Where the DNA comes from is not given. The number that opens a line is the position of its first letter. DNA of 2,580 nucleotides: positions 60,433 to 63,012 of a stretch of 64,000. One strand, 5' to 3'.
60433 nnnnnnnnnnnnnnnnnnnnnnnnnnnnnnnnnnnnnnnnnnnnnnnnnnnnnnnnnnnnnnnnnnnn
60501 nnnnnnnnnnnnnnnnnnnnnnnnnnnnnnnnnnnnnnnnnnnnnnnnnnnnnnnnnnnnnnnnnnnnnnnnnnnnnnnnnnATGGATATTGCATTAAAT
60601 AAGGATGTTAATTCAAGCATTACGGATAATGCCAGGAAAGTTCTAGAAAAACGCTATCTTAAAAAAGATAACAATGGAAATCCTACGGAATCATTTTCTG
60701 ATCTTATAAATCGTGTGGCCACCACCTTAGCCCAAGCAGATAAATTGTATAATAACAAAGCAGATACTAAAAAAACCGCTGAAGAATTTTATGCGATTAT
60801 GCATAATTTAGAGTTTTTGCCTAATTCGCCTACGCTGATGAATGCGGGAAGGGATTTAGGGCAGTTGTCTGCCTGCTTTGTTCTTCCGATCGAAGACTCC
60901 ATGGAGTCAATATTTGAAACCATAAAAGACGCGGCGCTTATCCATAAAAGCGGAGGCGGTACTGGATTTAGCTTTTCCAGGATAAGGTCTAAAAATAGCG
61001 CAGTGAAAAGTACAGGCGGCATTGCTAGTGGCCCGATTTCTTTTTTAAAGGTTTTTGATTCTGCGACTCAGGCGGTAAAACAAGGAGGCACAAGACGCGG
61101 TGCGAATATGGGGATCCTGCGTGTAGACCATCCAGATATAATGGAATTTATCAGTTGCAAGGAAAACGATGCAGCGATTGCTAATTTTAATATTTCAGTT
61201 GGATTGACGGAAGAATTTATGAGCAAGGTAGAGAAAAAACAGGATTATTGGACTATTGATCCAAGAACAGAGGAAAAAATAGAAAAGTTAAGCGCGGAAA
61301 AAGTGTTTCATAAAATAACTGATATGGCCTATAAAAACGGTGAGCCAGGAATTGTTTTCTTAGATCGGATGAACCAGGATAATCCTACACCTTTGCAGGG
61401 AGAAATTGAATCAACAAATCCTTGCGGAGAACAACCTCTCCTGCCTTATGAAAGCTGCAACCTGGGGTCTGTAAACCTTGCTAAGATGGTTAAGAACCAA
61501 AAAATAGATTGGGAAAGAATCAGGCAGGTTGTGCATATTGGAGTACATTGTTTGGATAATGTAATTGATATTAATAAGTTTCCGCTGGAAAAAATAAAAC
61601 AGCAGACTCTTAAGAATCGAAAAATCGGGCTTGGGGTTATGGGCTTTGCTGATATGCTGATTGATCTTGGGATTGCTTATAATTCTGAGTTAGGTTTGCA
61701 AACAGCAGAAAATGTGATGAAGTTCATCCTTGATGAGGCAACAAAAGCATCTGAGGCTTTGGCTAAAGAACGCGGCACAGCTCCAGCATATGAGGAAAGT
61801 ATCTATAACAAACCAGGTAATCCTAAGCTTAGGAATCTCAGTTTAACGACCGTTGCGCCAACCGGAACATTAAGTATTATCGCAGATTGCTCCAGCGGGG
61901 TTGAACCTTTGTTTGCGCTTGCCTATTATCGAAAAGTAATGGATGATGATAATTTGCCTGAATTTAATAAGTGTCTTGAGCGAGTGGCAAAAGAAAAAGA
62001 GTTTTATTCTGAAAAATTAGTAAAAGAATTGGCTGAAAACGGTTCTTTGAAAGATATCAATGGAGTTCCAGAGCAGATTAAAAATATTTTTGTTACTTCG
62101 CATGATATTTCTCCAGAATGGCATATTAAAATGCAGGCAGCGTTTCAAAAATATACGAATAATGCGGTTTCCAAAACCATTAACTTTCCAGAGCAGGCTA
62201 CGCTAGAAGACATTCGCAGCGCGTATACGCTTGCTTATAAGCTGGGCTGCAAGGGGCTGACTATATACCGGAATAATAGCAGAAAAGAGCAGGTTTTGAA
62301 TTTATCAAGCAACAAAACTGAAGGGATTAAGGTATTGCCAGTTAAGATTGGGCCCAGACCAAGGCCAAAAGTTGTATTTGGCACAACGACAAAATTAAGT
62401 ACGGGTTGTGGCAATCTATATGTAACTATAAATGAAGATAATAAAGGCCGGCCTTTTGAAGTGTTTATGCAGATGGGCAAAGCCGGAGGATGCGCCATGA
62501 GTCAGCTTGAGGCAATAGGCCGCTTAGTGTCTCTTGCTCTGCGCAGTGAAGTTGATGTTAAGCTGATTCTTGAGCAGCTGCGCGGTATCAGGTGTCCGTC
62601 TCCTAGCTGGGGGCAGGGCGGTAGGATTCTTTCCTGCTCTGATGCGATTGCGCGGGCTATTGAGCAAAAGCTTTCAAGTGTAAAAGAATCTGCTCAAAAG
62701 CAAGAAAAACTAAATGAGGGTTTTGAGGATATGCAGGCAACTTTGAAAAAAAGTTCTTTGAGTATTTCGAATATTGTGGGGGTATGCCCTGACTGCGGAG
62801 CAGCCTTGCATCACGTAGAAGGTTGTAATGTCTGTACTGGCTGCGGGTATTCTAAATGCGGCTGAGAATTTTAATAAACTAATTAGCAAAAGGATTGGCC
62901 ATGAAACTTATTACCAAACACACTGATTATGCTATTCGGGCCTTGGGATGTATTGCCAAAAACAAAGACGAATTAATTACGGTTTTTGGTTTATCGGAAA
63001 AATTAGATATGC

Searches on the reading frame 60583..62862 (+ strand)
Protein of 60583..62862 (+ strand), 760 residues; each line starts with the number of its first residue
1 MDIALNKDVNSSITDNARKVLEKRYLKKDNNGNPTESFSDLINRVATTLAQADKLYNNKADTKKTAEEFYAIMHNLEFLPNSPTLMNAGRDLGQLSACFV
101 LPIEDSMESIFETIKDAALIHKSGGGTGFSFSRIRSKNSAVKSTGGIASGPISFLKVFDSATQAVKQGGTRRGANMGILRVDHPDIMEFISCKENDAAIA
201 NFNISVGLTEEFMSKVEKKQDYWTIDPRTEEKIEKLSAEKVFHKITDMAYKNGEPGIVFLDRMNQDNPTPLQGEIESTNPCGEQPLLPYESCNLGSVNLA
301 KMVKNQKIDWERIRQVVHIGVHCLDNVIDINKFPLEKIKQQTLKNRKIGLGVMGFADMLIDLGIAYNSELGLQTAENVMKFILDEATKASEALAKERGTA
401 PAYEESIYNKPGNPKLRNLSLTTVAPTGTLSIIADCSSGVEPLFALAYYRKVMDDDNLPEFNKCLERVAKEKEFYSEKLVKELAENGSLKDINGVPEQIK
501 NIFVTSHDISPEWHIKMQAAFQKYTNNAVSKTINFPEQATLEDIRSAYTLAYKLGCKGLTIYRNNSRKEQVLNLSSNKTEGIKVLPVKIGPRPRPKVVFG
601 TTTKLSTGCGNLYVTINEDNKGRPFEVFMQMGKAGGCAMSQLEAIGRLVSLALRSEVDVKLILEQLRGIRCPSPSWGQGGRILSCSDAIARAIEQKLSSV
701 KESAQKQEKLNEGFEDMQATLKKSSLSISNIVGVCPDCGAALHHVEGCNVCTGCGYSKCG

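Call 9: find_related_loci(query=window:60583-62862:+, collection=genome_contigs, flank=3000)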
Query window:60583-62862:+ (760 aa) in genome_contigs; peptide patterns used: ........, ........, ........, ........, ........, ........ (x = any residue, [..] = any of these).
488 stretches matched a pattern; 467 encode a relative of the query (tblastn E <= 1e-3); the best 80 are kept; 80 distinct loci.
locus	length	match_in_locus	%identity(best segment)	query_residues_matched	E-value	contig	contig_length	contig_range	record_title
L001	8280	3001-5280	89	1-760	0e+0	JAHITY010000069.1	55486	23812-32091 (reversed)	MAG: Candidatus Omnitrophota bacterium isolate MM_PC_MetaG.mb.228 MM_PC_MetaG.mb.228_k141_860250, whole genome shotgun s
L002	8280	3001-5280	65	1-760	0e+0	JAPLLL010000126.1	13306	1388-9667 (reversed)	MAG: Candidatus Omnitrophota bacterium isolate LacPavin_0419_WC90_MAG_48_6 LacPavin_0419_WC90_scaffold_565289, whole gen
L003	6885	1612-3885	63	1-759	0e+0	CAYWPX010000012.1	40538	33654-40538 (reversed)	MAG TPA_asm: uncultured Planctomycetia bacterium isolate SRP278252_co2_234 genome assembly, contig: NODE_1764_length_405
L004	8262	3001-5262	62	13-759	0e+0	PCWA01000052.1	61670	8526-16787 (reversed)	MAG: Candidatus Omnitrophica bacterium CG11_big_fil_rev_8_21_14_0_20_42_13 CG11_8_21_14_0.20_scaffold_866_c, whole genom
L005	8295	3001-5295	61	12-759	0e+0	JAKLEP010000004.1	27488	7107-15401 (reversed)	MAG: Candidatus Omnitrophota bacterium isolate RA.bin136 RA.bin136_4, whole genome shotgun sequence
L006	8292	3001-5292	61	13-759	0e+0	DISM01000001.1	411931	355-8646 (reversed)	MAG TPA_asm: Candidatus Omnitrophica bacterium UBA6210 UBA6210_contig_1103, whole genome shotgun sequence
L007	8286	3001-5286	61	13-759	0e+0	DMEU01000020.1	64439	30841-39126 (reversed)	MAG TPA_asm: Candidatus Omnitrophota bacterium isolate UBA9636 contig_12415, whole genome shotgun sequence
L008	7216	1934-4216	60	13-759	0e+0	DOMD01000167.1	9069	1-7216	MAG TPA_asm: Candidatus Omnitrophota bacterium isolate UBA12090 contig_18814, whole genome shotgun sequence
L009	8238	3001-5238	61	13-759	0e+0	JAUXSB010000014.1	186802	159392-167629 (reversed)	MAG: Candidatus Omnitrophota bacterium isolate C12_metabat.bin.33_sub C12_k141_199370, whole genome shotgun sequence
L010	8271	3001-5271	61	13-759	0e+0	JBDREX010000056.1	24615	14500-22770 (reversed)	MAG: Candidatus Omnitrophota bacterium isolate MEGAHIT-group-1.335 k141_8620008, whole genome shotgun sequence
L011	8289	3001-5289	60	13-759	0e+0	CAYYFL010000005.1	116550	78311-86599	MAG TPA_asm: uncultured Planctomycetia bacterium isolate binchicken_co20_28 genome assembly, contig: NODE_428_length_116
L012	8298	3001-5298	59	13-759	0e+0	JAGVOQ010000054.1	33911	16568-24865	MAG: Candidatus Omnitrophota bacterium isolate DeMMO3_19 c_000000024477, whole genome shotgun sequence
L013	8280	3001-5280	60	13-759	0e+0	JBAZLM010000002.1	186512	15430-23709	MAG: Candidatus Omnitrophota bacterium isolate SO_2017_LW4_169 scaffold_244_c1_LW137-91_2017, whole genome shotgun seque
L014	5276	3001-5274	60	13-754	0e+0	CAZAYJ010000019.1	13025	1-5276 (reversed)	MAG TPA_asm: uncultured Planctomycetia bacterium isolate SRP167436_co1_3 genome assembly, contig: NODE_7911_length_13025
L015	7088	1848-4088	61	13-759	0e+0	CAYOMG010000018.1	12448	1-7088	MAG TPA_asm: uncultured Planctomycetia bacterium isolate binchicken_co24_150 genome assembly, contig: NODE_1899_length_1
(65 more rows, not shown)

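Call 10: search_protein_families(library=pfam, proteins=[window:60583-62862:+])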
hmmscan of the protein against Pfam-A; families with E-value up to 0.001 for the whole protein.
window:60583-62862:+ (760 aa): 3 families
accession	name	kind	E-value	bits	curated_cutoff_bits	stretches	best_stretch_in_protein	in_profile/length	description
PF02867.20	Ribonuc_red_lgC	-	1.5e-138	463.2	23.9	1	96-562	1-523/523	Ribonucleotide reductase, barrel domain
PF12637.14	TSCPD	-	6.2e-24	84.6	22.8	1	604-695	6-86/88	TSCPD domain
PF00317.26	Ribonuc_red_lgN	-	1.1e-22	80.3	28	1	13-93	3-77/77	Ribonucleotide reductase, all-alpha domain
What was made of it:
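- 60583..62865 (+): nrdJ, class II (adenosylcobalamin-dependent) ribonucleotide reductase; RBS AAAGG at 60570-60574. Pfam Ribonuc_red_lgN, Ribonuc_red_lgC and TSCPD (call 10).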

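Call 25: find_homologous_proteins(query=window:60583-62862:+, max_evalue=1e-100)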
Query window:60583-62862:+ (760 aa): 8000 proteins with E <= 1e-100 among 8000 candidates; the best 120 are listed.
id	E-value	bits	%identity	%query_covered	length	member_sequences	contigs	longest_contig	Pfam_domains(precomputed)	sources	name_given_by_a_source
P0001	0.0e+0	1614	93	100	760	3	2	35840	PF02867.21,PF00317.27,PF12637.15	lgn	-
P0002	0.0e+0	1551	89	100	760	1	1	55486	PF02867.21,PF00317.27,PF12637.15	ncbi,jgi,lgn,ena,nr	ncbi:MAG: vitamin B12-dependent ribonucleotide reductase [Candidatus Omnitrophica bacterium]|nr:vita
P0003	0.0e+0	1529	88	100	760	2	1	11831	PF02867.21,PF00317.27,PF12637.15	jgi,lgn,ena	-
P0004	0.0e+0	1396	80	100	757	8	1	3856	PF02867.21,PF00317.27,PF12637.15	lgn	-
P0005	0.0e+0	1379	78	100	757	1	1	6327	PF02867.21,PF00317.27,PF12637.15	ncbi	-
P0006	0.0e+0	1194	68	100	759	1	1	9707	PF02867.21,PF00317.27,PF12637.15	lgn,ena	-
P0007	0.0e+0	1192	68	100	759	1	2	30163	PF02867.21,PF00317.27,PF12637.15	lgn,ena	-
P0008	0.0e+0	1180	68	100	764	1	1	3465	PF02867.21,PF00317.27,PF12637.15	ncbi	-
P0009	0.0e+0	1172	68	100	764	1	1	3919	PF02867.21,PF00317.27,PF12637.15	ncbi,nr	ncbi:MAG: vitamin B12-dependent ribonucleotide reductase [Candidatus Omnitrophica bacterium]|nr:vita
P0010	0.0e+0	1167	68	99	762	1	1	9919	PF02867.21,PF00317.27,PF12637.15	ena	-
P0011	0.0e+0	1143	66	100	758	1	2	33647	PF02867.21,PF00317.27,PF12637.15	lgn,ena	-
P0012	0.0e+0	1140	65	100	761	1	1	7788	PF02867.21,PF00317.27,PF12637.15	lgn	-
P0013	0.0e+0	1138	65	100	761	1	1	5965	PF02867.21,PF00317.27,PF12637.15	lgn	-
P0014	0.0e+0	1138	66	100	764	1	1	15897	PF02867.21,PF00317.27,PF12637.15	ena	-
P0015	0.0e+0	1136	65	98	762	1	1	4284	PF02867.21,PF00317.27,PF12637.15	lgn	-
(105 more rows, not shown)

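Call 26: find_encoding_contigs(protein=P0001, flank=2500, max_places=4)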
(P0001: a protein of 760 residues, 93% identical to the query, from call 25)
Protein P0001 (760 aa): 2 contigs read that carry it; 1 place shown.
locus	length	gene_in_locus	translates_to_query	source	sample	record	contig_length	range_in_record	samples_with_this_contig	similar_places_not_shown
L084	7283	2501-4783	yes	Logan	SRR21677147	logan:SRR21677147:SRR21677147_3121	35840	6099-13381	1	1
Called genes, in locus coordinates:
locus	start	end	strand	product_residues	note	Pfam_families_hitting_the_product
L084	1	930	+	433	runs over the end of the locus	-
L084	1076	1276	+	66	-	PF11127:YgaP-like_TM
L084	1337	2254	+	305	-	PF00890:FAD_binding_2 (faint), PF01134:GIDA (faint), PF01946:Thi4 (weak), PF03486:HI0933_like (faint), PF07992:Pyr_redox_2, PF12831:FAD_oxidored (faint), PF13738:Pyr_redox_3, PF00070:Pyr_redox (weak), +1 more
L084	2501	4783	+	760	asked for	PF00317:Ribonuc_red_lgN, PF02867:Ribonuc_red_lgC, PF12637:TSCPD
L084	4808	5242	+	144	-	PF02082:Rrf2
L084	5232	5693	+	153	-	PF01243:PNPOx_N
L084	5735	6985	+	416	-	PF03773:ArsP_1, PF00403:HMA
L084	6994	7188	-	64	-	-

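Call 27: find_encoding_contigs(protein=P0003, flank=2500, max_places=4)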
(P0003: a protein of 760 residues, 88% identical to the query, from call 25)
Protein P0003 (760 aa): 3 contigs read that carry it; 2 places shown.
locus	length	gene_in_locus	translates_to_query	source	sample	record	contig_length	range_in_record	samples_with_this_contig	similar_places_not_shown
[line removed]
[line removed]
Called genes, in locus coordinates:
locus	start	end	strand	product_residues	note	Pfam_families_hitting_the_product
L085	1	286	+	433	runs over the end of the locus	-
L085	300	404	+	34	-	-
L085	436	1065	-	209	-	PF00484:Pro_CA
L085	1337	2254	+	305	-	PF00070:Pyr_redox (faint), PF00890:FAD_binding_2 (faint), PF01134:GIDA (faint), PF01946:Thi4 (faint), PF03486:HI0933_like (faint), PF07992:Pyr_redox_2, PF12831:FAD_oxidored (faint), PF13738:Pyr_redox_3, +1 more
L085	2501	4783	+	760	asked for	PF00317:Ribonuc_red_lgN, PF02867:Ribonuc_red_lgC, PF12637:TSCPD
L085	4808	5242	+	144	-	PF02082:Rrf2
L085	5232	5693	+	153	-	PF01243:PNPOx_N, PF04289:DUF447_N (weak)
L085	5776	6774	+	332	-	PF03773:ArsP_1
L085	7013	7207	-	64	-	-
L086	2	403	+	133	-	?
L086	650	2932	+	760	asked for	PF00317:Ribonuc_red_lgN, PF02867:Ribonuc_red_lgC, PF12637:TSCPD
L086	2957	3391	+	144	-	PF02082:Rrf2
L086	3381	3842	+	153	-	PF01243:PNPOx_N, PF04289:DUF447_N (weak)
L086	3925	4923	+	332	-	PF03773:ArsP_1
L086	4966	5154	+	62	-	-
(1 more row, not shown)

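Call 28: find_encoding_contigs(protein=P0004, flank=2500, max_places=4)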
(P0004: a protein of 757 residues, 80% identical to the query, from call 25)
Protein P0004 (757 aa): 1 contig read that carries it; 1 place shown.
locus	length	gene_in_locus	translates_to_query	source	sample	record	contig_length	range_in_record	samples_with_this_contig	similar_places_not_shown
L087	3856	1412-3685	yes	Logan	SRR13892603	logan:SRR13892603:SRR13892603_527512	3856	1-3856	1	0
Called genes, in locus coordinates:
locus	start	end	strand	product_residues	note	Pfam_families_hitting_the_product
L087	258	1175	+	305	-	PF00890:FAD_binding_2 (weak), PF01134:GIDA (faint), PF01266:DAO (faint), PF01946:Thi4 (faint), PF03486:HI0933_like (faint), PF07992:Pyr_redox_2, PF13738:Pyr_redox_3, PF00070:Pyr_redox (weak), +1 more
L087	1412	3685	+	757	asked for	PF00317:Ribonuc_red_lgN, PF02867:Ribonuc_red_lgC, PF12637:TSCPD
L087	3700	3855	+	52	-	?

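Call 29: find_encoding_contigs(protein=P0005, flank=2500, max_places=4)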
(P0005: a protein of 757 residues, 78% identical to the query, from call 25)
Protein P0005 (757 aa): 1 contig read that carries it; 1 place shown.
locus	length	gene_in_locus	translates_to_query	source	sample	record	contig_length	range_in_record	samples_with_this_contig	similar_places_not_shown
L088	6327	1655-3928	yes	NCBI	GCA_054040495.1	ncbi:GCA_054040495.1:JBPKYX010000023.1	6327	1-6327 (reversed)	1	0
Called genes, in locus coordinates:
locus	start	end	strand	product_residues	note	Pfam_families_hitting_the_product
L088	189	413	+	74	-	-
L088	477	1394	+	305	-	PF00890:FAD_binding_2 (faint), PF01134:GIDA (faint), PF01266:DAO (faint), PF01946:Thi4 (faint), PF07992:Pyr_redox_2, PF13450:NAD_binding_8 (weak), PF13738:Pyr_redox_3, PF00070:Pyr_redox (weak), +3 more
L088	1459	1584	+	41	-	-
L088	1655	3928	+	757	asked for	PF00317:Ribonuc_red_lgN, PF02867:Ribonuc_red_lgC, PF12637:TSCPD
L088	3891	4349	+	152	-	PF02082:Rrf2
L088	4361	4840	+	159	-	PF01243:PNPOx_N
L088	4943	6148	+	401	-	PF03773:ArsP_1, PF00403:HMA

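Call 32: find_encoding_contigs(protein=P0006, flank=2000, max_places=2)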
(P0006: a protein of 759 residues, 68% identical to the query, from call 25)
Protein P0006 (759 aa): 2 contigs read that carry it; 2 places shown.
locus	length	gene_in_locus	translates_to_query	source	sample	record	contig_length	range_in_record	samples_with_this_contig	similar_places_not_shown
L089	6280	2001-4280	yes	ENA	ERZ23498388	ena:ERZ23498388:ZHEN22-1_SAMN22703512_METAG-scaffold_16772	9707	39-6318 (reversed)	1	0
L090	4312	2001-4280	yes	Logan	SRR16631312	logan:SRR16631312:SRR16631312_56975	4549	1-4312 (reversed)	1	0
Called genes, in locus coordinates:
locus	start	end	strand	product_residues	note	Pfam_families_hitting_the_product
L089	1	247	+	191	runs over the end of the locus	PF01613:Flavin_Reduct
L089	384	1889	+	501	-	PF02511:Thy1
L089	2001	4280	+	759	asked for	PF00317:Ribonuc_red_lgN, PF02867:Ribonuc_red_lgC, PF12637:TSCPD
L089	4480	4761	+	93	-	-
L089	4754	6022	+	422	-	PF13188:PAS_8 (faint), PF13426:PAS_9, PF00512:HisKA (weak)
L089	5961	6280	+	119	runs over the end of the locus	?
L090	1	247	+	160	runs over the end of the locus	?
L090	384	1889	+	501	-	PF02511:Thy1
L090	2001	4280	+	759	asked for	PF00317:Ribonuc_red_lgN, PF02867:Ribonuc_red_lgC, PF12637:TSCPD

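Call 33: find_encoding_contigs(protein=P0007, flank=2000, max_places=2)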
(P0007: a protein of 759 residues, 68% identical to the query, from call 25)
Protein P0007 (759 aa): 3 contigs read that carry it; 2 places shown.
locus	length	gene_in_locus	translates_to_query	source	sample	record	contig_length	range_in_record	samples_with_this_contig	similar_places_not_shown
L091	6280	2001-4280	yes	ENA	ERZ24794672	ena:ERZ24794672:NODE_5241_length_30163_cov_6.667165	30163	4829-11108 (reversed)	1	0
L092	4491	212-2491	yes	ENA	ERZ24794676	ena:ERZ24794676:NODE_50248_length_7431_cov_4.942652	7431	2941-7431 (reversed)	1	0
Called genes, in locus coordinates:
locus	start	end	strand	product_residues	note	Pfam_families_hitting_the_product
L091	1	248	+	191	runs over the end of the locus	PF01613:Flavin_Reduct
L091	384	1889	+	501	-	PF02511:Thy1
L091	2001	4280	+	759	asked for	PF00317:Ribonuc_red_lgN, PF02867:Ribonuc_red_lgC, PF12637:TSCPD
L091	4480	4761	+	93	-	-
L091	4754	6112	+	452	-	PF13426:PAS_9, PF00512:HisKA, PF02518:HATPase_c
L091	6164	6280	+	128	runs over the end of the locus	PF00072:Response_reg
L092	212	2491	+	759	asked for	PF00317:Ribonuc_red_lgN, PF02867:Ribonuc_red_lgC, PF12637:TSCPD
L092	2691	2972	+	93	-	-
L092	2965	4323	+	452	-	PF13426:PAS_9, PF00512:HisKA, PF02518:HATPase_c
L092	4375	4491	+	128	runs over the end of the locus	PF00072:Response_reg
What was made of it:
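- On Rrf2-family operator / autoregulated operon: L089-L092 have the site but no adjacent rrf2 (calls 32, 33).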

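Call 34: find_encoding_contigs(protein=P0008, flank=2000, max_places=2)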
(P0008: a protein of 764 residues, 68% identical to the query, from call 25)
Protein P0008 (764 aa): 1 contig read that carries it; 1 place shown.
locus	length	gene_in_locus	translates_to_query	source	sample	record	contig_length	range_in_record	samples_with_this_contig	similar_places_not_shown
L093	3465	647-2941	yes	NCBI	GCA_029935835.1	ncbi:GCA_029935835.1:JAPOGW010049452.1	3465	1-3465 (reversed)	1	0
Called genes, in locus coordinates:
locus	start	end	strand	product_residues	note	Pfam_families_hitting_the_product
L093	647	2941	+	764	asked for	PF00317:Ribonuc_red_lgN, PF02867:Ribonuc_red_lgC, PF12637:TSCPD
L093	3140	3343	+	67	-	PF00313:CSD, PF08206:OB_RNB (weak)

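Call 35: find_encoding_contigs(protein=P0010, flank=2000, max_places=2)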
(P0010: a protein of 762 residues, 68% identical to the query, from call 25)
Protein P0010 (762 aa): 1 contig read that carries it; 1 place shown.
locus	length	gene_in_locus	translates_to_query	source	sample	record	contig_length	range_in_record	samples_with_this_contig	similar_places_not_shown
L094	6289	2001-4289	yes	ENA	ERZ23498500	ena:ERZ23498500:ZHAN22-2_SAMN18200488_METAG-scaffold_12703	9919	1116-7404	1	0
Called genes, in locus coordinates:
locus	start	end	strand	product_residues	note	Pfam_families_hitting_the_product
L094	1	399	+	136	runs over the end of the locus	PF00903:Glyoxalase, PF13669:Glyoxalase_4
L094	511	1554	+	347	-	PF11288:DUF3089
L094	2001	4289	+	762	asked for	PF00317:Ribonuc_red_lgN, PF02867:Ribonuc_red_lgC, PF12637:TSCPD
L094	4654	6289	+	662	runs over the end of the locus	PF00005:ABC_tran, PF02463:SMC_N (faint), PF13191:AAA_16 (faint), PF13304:AAA_21 (faint), PF13555:AAA_29 (faint), PF12848:ABC_tran_Xtn (weak), PF00005:ABC_tran, PF16326:ABC_tran_CTD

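Call 50: find_encoding_contigs(protein=P0009, flank=1500, max_places=2)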
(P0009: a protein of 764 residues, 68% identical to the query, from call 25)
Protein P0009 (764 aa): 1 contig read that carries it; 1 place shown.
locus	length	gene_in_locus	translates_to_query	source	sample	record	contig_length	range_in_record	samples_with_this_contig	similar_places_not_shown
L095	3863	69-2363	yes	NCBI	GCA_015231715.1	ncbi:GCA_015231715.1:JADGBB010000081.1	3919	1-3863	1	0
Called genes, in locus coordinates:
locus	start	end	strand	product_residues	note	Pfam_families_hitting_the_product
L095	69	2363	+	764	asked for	PF00317:Ribonuc_red_lgN, PF02867:Ribonuc_red_lgC, PF12637:TSCPD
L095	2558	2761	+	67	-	PF00313:CSD, PF08206:OB_RNB (weak)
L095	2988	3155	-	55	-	PF00037:Fer4, PF13237:Fer4_10 (weak), PF14697:Fer4_21, PF25160:LdpA_Fe-S-bd (weak), PF12838:Fer4_7 (weak), PF13187:Fer4_9 (weak), PF13484:Fer4_16 (weak), PF00037:Fer4 (weak), +3 more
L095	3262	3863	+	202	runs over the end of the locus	-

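Call 51: find_encoding_contigs(protein=P0011, flank=1500, max_places=2)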
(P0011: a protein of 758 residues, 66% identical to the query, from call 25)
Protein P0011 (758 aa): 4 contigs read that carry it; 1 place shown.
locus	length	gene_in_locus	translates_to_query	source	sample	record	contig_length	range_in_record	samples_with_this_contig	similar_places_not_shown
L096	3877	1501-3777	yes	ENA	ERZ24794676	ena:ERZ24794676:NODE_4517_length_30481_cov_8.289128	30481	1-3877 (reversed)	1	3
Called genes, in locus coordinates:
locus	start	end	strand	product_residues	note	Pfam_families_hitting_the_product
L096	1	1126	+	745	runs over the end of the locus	PF18072:FGAR-AT_linker, PF00586:AIRS, PF02769:AIRS_C, PF00586:AIRS, PF02769:AIRS_C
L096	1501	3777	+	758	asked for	PF00317:Ribonuc_red_lgN, PF02867:Ribonuc_red_lgC, PF12637:TSCPD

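Call 103: search_protein_families(library=ncbifam, proteins=[window:60583-62862:+], max_evalue=0.00001)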
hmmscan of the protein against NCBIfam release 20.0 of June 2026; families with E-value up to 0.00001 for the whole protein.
window:60583-62862:+ (760 aa): 21 families
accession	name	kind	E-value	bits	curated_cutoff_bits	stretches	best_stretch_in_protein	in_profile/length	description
NF006417.0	PRK08665.1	equivalog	0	1176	961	1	8-760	7-759/759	vitamin B12-dependent ribonucleotide reductase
NF005010.0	PRK06406.1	subfamily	1.7e-232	773.9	1125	1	62-582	216-735/771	vitamin B12-dependent ribonucleotide reductase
TIGR02504.1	NrdJ_Z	equivalog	3.8e-219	729.2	399.95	1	18-572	2-606/606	adenosylcobalamin-dependent ribonucleoside-diphosphate reductase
NF006207.0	PRK08332.1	equivalog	6.9e-130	434.6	2400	4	127-281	701-860/1684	vitamin B12-dependent ribonucleotide reductase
NF005122.0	PRK06556.1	equivalog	3.8e-128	428.7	859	3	11-196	69-259/960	vitamin B12-dependent ribonucleotide reductase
TIGR02506.1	NrdE_NrdA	equivalog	6.4e-106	355.2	341.05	2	17-410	3-429/616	ribonucleoside-diphosphate reductase subunit alpha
NF005991.0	PRK08115.1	equivalog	2.8e-94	316.7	854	3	236-403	433-603/858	vitamin B12-dependent ribonucleotide reductase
NF006577.0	PRK09102.1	equivalog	2.1e-92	310.3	620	1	3-570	15-575/604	ribonucleoside-diphosphate reductase subunit alpha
NF005544.0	PRK07207.1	equivalog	7.6e-88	295.4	965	3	232-410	539-722/965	ribonucleoside-diphosphate reductase subunit alpha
NF005401.0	PRK06948.1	subfamily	4.4e-82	276.6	906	1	19-573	19-591/604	ribonucleotide reductase-like protein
NF005101.0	PRK06539.1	equivalog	6e-78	262.7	988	3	20-240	155-373/822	ribonucleoside-diphosphate reductase subunit alpha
NF005736.0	PRK07562.1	equivalog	4.7e-75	253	1737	3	200-406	395-603/1222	vitamin B12-dependent ribonucleotide reductase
NF009029.0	PRK12365.1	equivalog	5.7e-71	239.8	1350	3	232-410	622-804/1046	ribonucleoside-diphosphate reductase subunit alpha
NF006279.0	PRK08447.1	equivalog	3.1e-68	230.9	1082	2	19-227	143-349/789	ribonucleoside-diphosphate reductase subunit alpha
NF006665.0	PRK09209.1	equivalog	5.1e-59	200.3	1057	2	9-238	152-381/761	ribonucleoside-diphosphate reductase subunit alpha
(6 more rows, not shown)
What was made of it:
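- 60583..62865 (+): NCBIfam NF006417 scores 1176 bits against a cut-off of 961 (call 103).
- Checked: nrdJ starts at 60583 (NCBIfam NF006417, 1176 bits against a cut-off of 961; call 103).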
